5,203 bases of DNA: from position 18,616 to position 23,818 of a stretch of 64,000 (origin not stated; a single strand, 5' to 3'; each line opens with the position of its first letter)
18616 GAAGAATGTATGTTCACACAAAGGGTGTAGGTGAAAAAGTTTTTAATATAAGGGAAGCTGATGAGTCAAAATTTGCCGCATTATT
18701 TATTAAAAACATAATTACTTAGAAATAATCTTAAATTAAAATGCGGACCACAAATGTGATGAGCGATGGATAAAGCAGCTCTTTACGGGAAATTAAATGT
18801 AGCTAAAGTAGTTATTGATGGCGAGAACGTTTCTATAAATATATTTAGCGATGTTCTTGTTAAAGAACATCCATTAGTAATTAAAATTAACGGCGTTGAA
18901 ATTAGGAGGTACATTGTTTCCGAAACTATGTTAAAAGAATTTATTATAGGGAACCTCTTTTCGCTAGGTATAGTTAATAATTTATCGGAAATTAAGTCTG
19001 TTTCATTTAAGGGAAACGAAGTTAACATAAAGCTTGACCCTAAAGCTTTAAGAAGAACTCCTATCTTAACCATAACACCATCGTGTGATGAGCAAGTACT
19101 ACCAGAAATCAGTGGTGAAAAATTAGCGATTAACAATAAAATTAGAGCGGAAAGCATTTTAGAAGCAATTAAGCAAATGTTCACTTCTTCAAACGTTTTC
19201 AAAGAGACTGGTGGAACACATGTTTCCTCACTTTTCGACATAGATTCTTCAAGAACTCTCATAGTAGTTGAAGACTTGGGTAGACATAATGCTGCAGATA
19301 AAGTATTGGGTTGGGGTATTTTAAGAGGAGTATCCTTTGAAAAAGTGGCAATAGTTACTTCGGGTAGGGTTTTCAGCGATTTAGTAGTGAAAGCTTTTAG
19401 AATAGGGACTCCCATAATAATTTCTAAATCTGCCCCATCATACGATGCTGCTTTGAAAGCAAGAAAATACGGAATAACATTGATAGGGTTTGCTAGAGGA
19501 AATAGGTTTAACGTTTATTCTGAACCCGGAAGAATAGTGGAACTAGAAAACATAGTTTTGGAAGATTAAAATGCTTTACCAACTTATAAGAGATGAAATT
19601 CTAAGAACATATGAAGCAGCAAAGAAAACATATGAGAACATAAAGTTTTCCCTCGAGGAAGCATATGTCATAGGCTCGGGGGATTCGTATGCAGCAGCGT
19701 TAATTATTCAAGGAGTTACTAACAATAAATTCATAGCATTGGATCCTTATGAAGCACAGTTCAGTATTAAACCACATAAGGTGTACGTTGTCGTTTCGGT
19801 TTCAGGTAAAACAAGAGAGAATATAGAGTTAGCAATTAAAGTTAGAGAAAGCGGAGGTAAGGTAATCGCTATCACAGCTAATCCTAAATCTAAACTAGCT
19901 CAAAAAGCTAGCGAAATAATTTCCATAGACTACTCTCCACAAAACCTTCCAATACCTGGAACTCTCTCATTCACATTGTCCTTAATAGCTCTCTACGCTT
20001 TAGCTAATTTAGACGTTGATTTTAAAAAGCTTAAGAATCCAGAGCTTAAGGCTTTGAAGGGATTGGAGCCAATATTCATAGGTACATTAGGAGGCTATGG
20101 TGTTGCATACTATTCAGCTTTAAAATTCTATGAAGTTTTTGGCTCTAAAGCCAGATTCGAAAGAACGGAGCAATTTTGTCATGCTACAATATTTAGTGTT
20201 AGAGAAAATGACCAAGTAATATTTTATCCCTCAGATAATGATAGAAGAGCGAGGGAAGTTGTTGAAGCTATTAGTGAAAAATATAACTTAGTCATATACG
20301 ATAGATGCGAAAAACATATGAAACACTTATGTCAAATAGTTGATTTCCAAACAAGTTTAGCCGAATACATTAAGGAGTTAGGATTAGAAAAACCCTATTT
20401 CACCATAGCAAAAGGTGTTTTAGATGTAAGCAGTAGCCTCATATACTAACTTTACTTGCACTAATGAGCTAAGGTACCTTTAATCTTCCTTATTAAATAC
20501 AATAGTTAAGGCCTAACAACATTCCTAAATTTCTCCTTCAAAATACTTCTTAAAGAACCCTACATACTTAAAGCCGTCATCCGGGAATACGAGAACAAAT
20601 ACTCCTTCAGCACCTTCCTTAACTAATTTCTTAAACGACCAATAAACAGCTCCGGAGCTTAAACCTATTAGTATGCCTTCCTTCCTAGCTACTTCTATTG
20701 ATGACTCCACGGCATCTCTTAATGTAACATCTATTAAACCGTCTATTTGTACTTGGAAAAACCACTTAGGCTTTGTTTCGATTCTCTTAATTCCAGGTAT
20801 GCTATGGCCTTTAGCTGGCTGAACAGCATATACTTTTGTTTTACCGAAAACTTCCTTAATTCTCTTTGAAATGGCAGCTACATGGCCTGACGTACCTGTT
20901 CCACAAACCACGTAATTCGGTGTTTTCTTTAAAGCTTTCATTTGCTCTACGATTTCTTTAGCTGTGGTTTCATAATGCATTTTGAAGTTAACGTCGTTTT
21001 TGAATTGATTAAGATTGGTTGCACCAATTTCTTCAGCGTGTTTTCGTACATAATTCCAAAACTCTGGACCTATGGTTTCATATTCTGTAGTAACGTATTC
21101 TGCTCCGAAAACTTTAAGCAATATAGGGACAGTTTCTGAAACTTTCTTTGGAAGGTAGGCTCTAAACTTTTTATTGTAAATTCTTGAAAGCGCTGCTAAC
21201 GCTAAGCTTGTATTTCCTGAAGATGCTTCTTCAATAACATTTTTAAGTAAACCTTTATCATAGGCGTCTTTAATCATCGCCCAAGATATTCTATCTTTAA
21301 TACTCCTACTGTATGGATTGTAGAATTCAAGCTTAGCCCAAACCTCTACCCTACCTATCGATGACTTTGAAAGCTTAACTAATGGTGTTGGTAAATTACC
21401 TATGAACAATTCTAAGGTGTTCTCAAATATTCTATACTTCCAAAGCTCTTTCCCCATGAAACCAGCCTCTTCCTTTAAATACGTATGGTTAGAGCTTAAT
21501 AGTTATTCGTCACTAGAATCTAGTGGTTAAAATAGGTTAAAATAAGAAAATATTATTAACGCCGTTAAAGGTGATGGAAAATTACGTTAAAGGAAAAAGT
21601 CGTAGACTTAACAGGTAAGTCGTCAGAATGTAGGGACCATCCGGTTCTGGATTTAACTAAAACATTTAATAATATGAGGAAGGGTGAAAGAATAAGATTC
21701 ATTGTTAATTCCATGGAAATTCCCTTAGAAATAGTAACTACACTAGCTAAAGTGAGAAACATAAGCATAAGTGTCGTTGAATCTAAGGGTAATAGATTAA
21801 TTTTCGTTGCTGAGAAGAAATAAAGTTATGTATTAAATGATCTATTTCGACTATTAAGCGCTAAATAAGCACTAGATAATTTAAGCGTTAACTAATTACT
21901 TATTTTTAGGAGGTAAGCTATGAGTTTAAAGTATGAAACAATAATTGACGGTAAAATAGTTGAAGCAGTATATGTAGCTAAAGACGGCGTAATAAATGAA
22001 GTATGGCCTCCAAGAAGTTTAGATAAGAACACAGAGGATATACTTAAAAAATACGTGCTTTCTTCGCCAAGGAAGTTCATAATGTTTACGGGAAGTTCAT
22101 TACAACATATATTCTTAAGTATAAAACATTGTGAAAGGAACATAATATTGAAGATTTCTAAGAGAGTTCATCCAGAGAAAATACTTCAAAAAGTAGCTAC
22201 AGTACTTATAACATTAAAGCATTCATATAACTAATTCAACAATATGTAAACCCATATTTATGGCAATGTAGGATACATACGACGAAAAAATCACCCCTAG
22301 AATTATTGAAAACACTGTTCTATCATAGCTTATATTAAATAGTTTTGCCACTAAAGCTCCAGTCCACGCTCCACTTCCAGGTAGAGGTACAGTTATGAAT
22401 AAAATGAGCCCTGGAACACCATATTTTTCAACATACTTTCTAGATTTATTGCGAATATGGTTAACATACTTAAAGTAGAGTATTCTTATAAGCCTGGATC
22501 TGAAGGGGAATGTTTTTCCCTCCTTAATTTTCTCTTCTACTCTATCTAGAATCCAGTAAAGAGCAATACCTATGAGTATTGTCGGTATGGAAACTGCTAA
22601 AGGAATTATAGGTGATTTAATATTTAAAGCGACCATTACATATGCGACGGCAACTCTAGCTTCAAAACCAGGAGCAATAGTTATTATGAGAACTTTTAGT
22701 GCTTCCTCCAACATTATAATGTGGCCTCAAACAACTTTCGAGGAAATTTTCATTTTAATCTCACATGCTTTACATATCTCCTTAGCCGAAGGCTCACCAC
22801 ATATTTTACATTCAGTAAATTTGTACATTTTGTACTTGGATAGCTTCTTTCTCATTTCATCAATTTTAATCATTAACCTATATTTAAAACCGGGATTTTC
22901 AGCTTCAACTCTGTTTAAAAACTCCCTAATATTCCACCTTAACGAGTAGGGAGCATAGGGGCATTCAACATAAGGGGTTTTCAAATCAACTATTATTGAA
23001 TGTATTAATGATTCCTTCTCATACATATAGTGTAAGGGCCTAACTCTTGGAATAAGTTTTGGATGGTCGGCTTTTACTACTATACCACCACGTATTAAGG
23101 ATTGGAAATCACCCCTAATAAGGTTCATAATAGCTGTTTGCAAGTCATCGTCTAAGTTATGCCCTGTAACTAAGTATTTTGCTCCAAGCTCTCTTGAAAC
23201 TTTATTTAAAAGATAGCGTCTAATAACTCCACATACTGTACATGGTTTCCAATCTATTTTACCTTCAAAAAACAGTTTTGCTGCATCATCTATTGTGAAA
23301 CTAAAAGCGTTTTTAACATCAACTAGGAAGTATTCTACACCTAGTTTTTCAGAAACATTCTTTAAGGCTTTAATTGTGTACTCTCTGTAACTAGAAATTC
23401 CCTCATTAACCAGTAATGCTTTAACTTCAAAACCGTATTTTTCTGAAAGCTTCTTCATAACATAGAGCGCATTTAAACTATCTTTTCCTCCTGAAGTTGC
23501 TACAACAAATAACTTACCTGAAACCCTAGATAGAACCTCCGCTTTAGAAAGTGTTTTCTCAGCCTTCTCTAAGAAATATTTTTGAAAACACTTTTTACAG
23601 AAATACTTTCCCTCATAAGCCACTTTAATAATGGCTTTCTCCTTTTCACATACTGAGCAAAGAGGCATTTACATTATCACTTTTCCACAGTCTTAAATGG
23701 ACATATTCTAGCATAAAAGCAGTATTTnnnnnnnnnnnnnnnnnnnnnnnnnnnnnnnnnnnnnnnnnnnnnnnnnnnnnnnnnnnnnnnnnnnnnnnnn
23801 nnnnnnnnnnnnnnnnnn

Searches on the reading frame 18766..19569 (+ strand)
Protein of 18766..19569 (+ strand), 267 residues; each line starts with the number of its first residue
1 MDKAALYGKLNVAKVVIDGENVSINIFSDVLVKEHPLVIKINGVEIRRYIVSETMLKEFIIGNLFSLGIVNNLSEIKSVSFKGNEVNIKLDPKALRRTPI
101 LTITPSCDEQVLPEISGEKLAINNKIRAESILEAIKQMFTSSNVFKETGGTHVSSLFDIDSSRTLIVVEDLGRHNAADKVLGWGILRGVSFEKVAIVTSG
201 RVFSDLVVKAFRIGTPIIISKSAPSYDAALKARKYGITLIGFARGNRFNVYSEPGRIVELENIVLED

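Call 83: search_protein_families(library=pfam, proteins=[window:18766-19569:+], max_evalue=0.00001)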
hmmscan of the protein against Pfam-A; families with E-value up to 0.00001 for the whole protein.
window:18766-19569:+ (267 aa): 1 family
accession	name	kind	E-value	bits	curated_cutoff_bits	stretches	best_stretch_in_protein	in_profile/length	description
PF02634.21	FdhD-NarQ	-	7.9e-56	189.9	27.2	1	32-257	1-236/237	FdhD/NarQ family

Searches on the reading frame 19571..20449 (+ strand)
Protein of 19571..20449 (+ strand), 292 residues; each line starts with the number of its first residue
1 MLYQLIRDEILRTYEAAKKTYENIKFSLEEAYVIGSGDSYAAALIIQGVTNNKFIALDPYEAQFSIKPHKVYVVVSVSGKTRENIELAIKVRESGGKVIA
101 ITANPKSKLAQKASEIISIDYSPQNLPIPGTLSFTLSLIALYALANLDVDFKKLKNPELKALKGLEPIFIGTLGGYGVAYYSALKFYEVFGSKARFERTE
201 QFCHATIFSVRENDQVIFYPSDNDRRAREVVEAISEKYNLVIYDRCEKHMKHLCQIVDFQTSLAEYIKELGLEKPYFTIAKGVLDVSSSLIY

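Call 83: search_protein_families(library=pfam, proteins=[window:19571-20449:+], max_evalue=0.00001)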
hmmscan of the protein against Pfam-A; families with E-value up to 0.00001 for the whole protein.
window:19571-20449:+ (292 aa): 2 families
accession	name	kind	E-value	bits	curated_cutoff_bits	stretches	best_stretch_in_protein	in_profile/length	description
PF01380.27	SIS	-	6.1e-17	62.1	25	1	31-146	8-130/131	SIS domain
PF13580.11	SIS_2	-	8.6e-06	26.3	27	0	61-102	96-137/138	SIS domain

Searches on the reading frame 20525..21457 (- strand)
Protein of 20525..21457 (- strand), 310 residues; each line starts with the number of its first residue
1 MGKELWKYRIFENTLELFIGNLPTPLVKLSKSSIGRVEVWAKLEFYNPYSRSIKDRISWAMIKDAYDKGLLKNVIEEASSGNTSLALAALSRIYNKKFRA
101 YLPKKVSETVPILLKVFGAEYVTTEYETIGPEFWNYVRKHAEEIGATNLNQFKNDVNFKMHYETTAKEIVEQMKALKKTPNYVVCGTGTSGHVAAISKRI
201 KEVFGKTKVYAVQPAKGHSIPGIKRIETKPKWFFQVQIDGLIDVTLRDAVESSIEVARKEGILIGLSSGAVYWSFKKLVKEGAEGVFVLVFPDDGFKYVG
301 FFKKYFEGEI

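Call 83: search_protein_families(library=pfam, proteins=[window:20525-21457:-], max_evalue=0.00001)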
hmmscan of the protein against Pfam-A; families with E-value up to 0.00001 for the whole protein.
window:20525-21457:- (310 aa): 1 family
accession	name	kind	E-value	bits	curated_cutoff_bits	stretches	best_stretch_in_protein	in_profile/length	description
PF00291.31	PALP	-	2.9e-47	161.9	35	1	21-292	5-294/295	Pyridoxal-phosphate dependent enzyme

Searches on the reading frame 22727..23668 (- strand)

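Call 83: search_protein_families(library=pfam, proteins=[window:22727-23668:-], max_evalue=0.00001)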
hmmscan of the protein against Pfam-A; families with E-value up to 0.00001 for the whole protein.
window:22727-23668:- (313 aa): 3 families
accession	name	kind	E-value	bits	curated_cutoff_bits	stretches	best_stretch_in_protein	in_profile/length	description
PF01171.26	ATP_bind_3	-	1.8e-14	54.3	27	1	54-221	2-152/182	PP-loop family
PF22082.2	TtuA_LIM_N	-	4.5e-07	30.3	27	1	4-28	2-25/26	2-thiouridine synthetase TtuA, N-terminal LIM domain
PF03054.22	tRNA_Me_trans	-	2.5e-06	27.7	20.6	1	55-172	4-128/202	tRNA methyl transferase HUP domain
